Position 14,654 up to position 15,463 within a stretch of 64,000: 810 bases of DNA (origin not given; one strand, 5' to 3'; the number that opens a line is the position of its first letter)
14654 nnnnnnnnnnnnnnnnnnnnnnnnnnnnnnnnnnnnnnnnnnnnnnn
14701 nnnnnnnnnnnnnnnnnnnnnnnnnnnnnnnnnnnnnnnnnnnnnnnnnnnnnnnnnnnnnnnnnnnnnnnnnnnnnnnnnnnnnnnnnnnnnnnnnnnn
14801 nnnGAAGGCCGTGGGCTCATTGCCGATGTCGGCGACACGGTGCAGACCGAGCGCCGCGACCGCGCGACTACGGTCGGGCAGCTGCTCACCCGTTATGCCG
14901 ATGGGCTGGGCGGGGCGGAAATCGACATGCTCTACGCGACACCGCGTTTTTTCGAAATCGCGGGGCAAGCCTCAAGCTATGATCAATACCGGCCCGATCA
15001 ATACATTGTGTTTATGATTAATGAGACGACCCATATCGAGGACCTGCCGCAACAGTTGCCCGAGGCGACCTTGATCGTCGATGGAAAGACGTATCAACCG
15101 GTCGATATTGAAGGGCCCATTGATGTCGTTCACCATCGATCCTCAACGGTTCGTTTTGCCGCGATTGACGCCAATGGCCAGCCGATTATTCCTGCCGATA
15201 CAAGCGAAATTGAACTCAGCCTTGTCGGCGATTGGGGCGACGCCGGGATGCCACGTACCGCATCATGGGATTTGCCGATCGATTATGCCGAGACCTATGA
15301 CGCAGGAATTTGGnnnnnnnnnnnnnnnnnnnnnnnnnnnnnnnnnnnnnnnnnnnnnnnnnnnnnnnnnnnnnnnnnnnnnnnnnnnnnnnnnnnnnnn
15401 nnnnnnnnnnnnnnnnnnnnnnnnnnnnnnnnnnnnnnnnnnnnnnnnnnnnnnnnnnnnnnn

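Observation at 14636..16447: CcdA/DsbD-type membrane reductase with Cys-free N-domain plus degenerate HMA protein carrying a Met-rich Cu(I)-type tail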

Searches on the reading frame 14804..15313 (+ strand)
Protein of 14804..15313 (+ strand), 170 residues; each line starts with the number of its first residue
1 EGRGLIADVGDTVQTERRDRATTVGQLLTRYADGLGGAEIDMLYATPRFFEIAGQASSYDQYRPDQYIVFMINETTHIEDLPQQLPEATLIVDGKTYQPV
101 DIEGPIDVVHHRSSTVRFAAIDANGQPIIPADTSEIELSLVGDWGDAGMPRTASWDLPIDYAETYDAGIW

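Call 20: search_protein_representatives(protein=window:14804-15313:+)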
Query: 170 residues. Proteins with E-value up to 0.001 (for the whole library): 145; up to 1e-10: 48; up to 1e-30: 4. The best 145 are listed.
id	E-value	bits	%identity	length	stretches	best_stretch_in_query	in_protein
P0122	2.3e-48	180.5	59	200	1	1-140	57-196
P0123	1.4e-42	161.7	58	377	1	42-165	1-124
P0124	1.5e-37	145.2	44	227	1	2-163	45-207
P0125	1.0e-35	139.3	44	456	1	2-164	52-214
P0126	1.0e-27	113.3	39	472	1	1-162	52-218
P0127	2.3e-26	108.9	41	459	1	2-164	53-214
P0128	5.2e-26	107.7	41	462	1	3-162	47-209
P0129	5.9e-26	107.5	36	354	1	1-163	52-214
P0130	6.9e-25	104.1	38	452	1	16-169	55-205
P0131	2.1e-24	102.5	43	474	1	12-168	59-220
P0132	3.8e-24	101.6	48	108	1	62-162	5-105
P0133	5.8e-22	94.6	41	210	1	2-110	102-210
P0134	1.2e-21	93.5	52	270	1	4-95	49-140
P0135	1.6e-19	86.6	34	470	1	3-148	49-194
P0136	2.8e-19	85.8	40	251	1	2-107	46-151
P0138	1.1e-17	80.7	30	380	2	31-126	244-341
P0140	5.4e-16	75.1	31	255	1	1-142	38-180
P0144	3.4e-15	72.5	32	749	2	33-162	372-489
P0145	9.7e-15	71.0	36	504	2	26-120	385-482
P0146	9.5e-14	67.8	32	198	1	6-138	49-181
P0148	1.5e-13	67.2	33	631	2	33-134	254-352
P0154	3.4e-12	62.7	29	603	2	28-164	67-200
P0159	2.1e-11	60.2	30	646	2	16-161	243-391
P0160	3.8e-11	59.3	34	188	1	25-159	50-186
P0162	4.2e-11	59.2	31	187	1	11-165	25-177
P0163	4.7e-11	59.0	35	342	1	38-167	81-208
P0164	5.4e-11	58.9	28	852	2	39-151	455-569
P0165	5.4e-11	58.8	35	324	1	34-166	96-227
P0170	1.3e-10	57.6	38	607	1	27-140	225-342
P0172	3.2e-10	56.3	26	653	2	38-163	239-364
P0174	3.7e-10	56.1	33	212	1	39-164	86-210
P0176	7.9e-10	55.0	31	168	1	23-163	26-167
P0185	2.7e-09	53.3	33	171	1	35-158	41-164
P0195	3.8e-08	49.6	30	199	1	8-157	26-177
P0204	1.7e-07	47.5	34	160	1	31-159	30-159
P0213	4.8e-07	46.0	35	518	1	26-160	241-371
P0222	2.1e-06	43.9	31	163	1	23-148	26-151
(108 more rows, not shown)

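Call 21: search_protein_families(library=pfam, proteins=[P0144, P0164, P0148, P0154, P0159, P0172, P0138, P0145, P0170, P0213], max_evalue=0.01)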
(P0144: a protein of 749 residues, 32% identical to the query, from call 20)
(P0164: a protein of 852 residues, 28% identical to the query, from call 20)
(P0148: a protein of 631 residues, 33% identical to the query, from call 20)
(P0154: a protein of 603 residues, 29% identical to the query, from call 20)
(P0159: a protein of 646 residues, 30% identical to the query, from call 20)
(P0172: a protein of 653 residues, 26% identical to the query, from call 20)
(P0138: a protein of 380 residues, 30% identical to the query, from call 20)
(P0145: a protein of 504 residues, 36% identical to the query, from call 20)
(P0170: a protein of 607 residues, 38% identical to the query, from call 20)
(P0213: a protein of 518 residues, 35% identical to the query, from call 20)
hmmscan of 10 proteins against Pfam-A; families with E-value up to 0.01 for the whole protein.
P0144 (749 aa): 2 families
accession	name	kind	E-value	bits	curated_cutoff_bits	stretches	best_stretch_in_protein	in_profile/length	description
PF02683.22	DsbD_TM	-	1.7e-13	50.8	27.1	1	501-727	2-214/219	Cytochrome C biogenesis protein transmembrane domain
PF13386.12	DsbD_2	-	2.2e-06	28.1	24.9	1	541-715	23-192/199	Cytochrome C biogenesis protein transmembrane region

P0164 (852 aa): 4 families
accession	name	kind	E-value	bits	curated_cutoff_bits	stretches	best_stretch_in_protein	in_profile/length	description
PF02683.22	DsbD_TM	-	2.4e-09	37.2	27.1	1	610-807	7-191/219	Cytochrome C biogenesis protein transmembrane domain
PF13473.12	Cupredoxin_1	-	0.00011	22.6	27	0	54-97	18-61/104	Cupredoxin-like domain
PF13386.12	DsbD_2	-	0.00025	21.4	24.9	1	654-831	30-198/199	Cytochrome C biogenesis protein transmembrane region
PF09948.15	PpoB2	-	0.0013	19.1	28.7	1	649-786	26-162/188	Copper chaperone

P0148 (631 aa): 2 families
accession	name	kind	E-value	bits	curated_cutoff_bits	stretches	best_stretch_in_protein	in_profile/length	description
PF02683.22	DsbD_TM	-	7.1e-11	42.3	27.1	1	387-609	7-213/219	Cytochrome C biogenesis protein transmembrane domain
PF13386.12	DsbD_2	-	5.3e-09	36.7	24.9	1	428-602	30-194/199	Cytochrome C biogenesis protein transmembrane region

P0154 (603 aa): 2 families
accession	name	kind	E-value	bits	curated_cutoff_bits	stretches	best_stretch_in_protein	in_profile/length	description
PF02683.22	DsbD_TM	-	3.7e-13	49.7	27.1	1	358-571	4-199/219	Cytochrome C biogenesis protein transmembrane domain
PF13386.12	DsbD_2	-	6.4e-08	33.2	24.9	1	392-581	24-198/199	Cytochrome C biogenesis protein transmembrane region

P0159 (646 aa): 2 families
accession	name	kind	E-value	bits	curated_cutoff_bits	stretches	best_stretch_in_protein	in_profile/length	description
PF02683.22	DsbD_TM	-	3.3e-10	40.1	27.1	1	404-600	5-192/219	Cytochrome C biogenesis protein transmembrane domain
PF13386.12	DsbD_2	-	0.0023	18.3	24.9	1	449-611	32-193/199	Cytochrome C biogenesis protein transmembrane region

P0172 (653 aa): 3 families
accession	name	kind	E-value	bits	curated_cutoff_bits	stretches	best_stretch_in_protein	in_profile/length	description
PF02683.22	DsbD_TM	-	3.3e-08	33.5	27.1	1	409-607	5-190/219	Cytochrome C biogenesis protein transmembrane domain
PF13386.12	DsbD_2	-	4.4e-07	30.4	24.9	1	458-615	32-187/199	Cytochrome C biogenesis protein transmembrane region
PF09948.15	PpoB2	-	0.00013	22.4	28.7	1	448-577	23-152/188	Copper chaperone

P0138 (380 aa): 0 families

P0145 (504 aa): 0 families

P0170 (607 aa): 4 families
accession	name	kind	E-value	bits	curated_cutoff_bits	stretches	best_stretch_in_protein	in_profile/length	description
PF02683.22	DsbD_TM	-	4.1e-13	49.6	27.1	1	370-574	10-196/219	Cytochrome C biogenesis protein transmembrane domain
PF13386.12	DsbD_2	-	2.3e-09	37.9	24.9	1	369-583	6-194/199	Cytochrome C biogenesis protein transmembrane region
PF13473.12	Cupredoxin_1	-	4.3e-07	30.3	27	1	65-112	15-62/104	Cupredoxin-like domain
PF09948.15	PpoB2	-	0.0012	19.3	28.7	1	405-532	27-154/188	Copper chaperone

P0213 (518 aa): 2 families
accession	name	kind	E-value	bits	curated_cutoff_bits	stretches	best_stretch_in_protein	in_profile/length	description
PF13473.12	Cupredoxin_1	-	8.4e-20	71.2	27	2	62-109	18-65/104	Cupredoxin-like domain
PF07731.20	Cu-oxidase_2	-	0.0037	17.4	20.4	0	391-431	23-64/137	Multicopper oxidase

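Call 22: search_protein_families(library=pfam, proteins=[P0124, P0140, P0146, P0160, P0162, P0174, P0176, P0185, P0163, P0165], max_evalue=0.01)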
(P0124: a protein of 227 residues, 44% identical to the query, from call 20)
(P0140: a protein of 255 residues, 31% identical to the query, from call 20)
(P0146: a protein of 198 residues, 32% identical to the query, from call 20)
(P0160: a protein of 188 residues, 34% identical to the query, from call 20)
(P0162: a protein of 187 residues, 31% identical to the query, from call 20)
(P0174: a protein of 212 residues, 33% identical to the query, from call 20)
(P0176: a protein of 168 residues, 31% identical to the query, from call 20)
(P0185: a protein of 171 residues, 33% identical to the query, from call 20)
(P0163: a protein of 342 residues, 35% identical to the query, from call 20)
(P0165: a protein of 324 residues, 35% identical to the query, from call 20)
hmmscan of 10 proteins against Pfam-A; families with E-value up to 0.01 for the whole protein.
P0124 (227 aa): 0 families

P0140 (255 aa): 0 families

P0146 (198 aa): 0 families

P0160 (188 aa): 0 families

P0162 (187 aa): 0 families

P0174 (212 aa): 0 families

P0176 (168 aa): 0 families

P0185 (171 aa): 0 families

P0163 (342 aa): 1 family
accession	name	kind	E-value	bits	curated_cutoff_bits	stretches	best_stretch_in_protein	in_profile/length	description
PF02683.22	DsbD_TM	-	2.6e-05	24.1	27.1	1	233-333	3-92/219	Cytochrome C biogenesis protein transmembrane domain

P0165 (324 aa): 0 families

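Call 55: search_protein_families(library=ncbifam, proteins=[P0160, P0176, P0185, P0195, P0204, P0222, P0213, P0138], max_evalue=0.1)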
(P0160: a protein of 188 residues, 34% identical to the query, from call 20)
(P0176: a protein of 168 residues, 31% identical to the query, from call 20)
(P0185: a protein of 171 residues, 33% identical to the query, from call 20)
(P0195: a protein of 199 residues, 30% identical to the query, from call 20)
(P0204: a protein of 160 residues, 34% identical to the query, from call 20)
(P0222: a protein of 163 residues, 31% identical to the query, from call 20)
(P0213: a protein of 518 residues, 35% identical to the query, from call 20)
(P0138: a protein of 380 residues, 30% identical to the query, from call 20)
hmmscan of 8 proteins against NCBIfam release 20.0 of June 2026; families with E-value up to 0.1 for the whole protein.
P0160 (188 aa): 1 family
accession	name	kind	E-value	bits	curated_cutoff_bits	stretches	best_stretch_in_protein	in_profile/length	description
TIGR04429.1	Phr_nterm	subfamily_domain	0.093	13.3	25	1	1-23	1-25/28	Phr family secreted Rap phosphatase inhibitor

P0176 (168 aa): 0 families

P0185 (171 aa): 0 families

P0195 (199 aa): 0 families

P0204 (160 aa): 0 families

P0222 (163 aa): 0 families

P0213 (518 aa): 3 families
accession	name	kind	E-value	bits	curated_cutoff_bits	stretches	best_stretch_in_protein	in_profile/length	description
NF051440.1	CuResCopIPSEAE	equivalog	1.8e-07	31.1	280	1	41-105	21-81/180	copper-resistant cuproprotein CopI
TIGR03096.1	nitroso_cyanin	equivalog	0.00054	19.7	142.85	0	483-510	96-123/135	nitrosocyanin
TIGR02657.1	amicyanin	equivalog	0.0013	19.1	110.2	0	495-517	60-82/83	amicyanin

P0138 (380 aa): 1 family
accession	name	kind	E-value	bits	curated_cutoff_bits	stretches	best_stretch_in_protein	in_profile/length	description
NF011082.0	PRK14510.1-1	equivalog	0.071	10.4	2511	1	232-289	318-376/1410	bifunctional glycogen debranching protein GlgX/4-alpha-glucanotransferase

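Call 69: search_solved_structures(query=A5, max_evalue=10, show_alignments=2)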
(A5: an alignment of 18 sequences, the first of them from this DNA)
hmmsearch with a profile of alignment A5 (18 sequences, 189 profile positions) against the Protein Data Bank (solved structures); distinct sequences matched with E-value up to 10: 0.

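Call 70: find_encoding_contigs(protein=P0176, flank=5000, max_places=3)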
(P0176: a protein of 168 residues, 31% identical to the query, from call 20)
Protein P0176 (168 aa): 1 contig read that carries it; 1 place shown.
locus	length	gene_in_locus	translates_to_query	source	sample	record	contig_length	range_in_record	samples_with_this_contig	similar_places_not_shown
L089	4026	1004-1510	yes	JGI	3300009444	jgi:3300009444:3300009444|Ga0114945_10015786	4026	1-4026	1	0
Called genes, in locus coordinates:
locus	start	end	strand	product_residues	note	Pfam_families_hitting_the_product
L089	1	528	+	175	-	?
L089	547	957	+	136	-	-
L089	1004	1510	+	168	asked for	-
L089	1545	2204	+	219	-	PF01209:Ubie_methyltran, PF05148:Methyltransf_8 (weak), PF13489:Methyltransf_23, PF05175:MTS, PF13847:Methyltransf_31, PF08241:Methyltransf_11, PF08242:Methyltransf_12, PF13649:Methyltransf_25, +1 more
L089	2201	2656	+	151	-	PF13473:Cupredoxin_1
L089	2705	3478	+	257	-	PF02683:DsbD_TM (weak)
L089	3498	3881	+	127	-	PF00072:Response_reg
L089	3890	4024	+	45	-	?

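Call 71: find_encoding_contigs(protein=P0195, flank=6000, max_places=2)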
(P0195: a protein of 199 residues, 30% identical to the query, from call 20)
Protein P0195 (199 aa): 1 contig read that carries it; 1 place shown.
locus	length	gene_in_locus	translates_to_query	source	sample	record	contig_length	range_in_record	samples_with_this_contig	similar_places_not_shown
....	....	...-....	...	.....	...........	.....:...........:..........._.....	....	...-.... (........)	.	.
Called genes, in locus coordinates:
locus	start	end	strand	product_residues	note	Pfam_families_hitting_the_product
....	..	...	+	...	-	-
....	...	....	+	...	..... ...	-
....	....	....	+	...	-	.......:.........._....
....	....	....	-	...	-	-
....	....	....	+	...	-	-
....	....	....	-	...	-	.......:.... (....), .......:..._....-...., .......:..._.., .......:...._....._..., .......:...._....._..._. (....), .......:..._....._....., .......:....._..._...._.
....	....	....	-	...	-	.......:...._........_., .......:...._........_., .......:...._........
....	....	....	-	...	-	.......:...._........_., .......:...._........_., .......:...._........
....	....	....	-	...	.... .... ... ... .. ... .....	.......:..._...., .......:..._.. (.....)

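Call 72: find_encoding_contigs(protein=P0204, flank=6000, max_places=2)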
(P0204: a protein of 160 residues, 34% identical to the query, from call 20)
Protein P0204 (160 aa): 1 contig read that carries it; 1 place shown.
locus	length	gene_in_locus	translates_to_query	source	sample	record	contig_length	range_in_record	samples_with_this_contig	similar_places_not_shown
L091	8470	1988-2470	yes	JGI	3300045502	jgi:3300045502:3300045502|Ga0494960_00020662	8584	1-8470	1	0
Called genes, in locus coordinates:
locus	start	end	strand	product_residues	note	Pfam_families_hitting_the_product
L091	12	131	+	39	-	-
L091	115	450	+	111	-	-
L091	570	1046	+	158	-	PF13473:Cupredoxin_1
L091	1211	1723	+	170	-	-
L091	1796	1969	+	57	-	PF04945:YHS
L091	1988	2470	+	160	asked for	-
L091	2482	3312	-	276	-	PF01476:LysM, PF01551:Peptidase_M23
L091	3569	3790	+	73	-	PF27253:AF_1253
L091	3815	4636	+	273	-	PF01790:LGT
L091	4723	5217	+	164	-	PF04191:PEMT (weak), PF04140:ICMT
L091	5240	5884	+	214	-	-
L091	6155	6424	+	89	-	-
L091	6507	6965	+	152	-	PF13473:Cupredoxin_1 (weak)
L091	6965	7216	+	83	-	-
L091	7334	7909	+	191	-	-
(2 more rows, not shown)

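Call 73: find_encoding_contigs(protein=P0160, flank=6000, max_places=2)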
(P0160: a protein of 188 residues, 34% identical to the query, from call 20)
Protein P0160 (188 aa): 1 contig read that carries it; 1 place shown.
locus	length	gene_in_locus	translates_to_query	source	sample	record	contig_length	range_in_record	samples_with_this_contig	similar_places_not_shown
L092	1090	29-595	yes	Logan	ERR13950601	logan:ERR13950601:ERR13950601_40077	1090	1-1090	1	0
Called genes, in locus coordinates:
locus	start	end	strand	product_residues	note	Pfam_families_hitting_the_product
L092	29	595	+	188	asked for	-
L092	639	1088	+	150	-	?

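Call 86: find_encoding_contigs(protein=P0170, flank=8000, max_places=2)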
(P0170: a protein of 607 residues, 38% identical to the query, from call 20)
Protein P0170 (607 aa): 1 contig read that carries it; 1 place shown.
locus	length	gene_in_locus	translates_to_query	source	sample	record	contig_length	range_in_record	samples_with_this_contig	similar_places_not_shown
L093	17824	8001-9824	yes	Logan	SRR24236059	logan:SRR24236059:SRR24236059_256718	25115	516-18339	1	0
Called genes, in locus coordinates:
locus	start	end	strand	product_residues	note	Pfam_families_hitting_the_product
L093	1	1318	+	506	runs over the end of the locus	PF23545:Zn_ribbon_HMPTM, PF04055:Radical_SAM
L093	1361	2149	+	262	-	PF02353:CMAS (weak), PF01135:PCMT (weak), PF13489:Methyltransf_23, PF01209:Ubie_methyltran, PF13847:Methyltransf_31, PF08241:Methyltransf_11, PF08242:Methyltransf_12, PF13649:Methyltransf_25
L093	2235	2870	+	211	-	PF07920:DUF1684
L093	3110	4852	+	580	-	PF01590:GAF, PF13185:GAF_2, PF13492:GAF_3, PF00989:PAS, PF08448:PAS_4, PF13426:PAS_9, PF08447:PAS_3, PF07730:HisKA_3, +3 more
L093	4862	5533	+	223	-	PF00072:Response_reg, PF00196:GerE, PF08281:Sigma70_r4_2 (weak)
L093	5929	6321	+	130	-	-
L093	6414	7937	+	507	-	-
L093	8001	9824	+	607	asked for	PF13473:Cupredoxin_1 (weak), PF02683:DsbD_TM, PF13386:DsbD_2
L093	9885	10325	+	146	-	PF13473:Cupredoxin_1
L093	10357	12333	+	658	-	PF13473:Cupredoxin_1 (weak)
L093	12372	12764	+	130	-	PF13473:Cupredoxin_1, PF00116:COX2 (weak)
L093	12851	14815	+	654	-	PF14691:Fer4_20, PF07992:Pyr_redox_2, PF13450:NAD_binding_8 (weak), PF00037:Fer4, PF12797:Fer4_2 (weak), PF12838:Fer4_7, PF13183:Fer4_8 (weak), PF13187:Fer4_9 (weak), +5 more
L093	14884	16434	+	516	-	PF00033:Cytochrome_B, PF14358:DUF4405, PF13631:Cytochrom_B_N_2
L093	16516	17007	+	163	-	PF00355:Rieske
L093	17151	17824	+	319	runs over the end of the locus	PF00034:Cytochrom_C, PF13442:Cytochrome_CBB3, PF00034:Cytochrom_C, PF13442:Cytochrome_CBB3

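Call 87: find_encoding_contigs(protein=P0144, flank=8000, max_places=2)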
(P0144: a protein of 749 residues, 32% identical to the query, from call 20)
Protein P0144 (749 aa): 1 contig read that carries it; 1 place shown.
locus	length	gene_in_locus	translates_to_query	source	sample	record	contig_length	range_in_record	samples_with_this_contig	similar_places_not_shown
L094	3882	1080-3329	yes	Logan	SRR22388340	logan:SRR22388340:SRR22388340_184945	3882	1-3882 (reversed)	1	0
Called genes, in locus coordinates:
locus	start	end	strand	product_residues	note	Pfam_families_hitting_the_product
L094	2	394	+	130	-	?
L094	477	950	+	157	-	PF13442:Cytochrome_CBB3 (weak), PF00034:Cytochrom_C (faint)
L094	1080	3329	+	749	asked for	PF02683:DsbD_TM, PF13386:DsbD_2 (weak)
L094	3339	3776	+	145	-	PF01592:NifU_N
